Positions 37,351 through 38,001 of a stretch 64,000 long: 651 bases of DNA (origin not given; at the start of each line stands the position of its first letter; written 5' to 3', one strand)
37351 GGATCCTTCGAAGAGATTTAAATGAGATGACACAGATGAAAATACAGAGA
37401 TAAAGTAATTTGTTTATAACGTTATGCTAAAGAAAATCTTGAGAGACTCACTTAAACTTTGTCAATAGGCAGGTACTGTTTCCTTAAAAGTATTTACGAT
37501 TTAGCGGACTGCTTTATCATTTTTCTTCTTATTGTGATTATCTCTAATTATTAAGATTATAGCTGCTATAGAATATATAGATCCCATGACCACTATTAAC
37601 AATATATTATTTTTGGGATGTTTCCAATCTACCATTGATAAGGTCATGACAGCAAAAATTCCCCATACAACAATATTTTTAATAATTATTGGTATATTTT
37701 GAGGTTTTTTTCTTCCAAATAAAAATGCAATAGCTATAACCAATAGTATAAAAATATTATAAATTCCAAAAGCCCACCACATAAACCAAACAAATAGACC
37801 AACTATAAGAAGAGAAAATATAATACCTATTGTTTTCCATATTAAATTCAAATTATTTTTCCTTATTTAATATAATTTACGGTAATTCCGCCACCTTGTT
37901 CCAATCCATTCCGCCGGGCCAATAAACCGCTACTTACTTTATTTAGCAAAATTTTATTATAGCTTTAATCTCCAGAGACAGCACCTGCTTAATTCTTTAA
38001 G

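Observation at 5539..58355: Intergenic spacers are built from phased, degenerate heptanucleotide word arrays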

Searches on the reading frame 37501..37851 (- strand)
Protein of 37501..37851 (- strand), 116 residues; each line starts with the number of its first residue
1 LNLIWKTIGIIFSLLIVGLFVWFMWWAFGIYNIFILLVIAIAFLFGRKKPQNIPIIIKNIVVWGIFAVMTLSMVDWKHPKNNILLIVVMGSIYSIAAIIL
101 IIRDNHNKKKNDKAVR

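Call 42: search_protein_families(library=pfam, proteins=[window:37501-37851:-])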
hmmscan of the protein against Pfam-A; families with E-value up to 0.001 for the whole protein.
window:37501-37851:- (116 aa): 1 family
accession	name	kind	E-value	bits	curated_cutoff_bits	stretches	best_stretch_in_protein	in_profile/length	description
PF07695.17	7TMR-DISM_7TM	-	0.0004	20.8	29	1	11-106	43-149/205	7TM diverse intracellular signalling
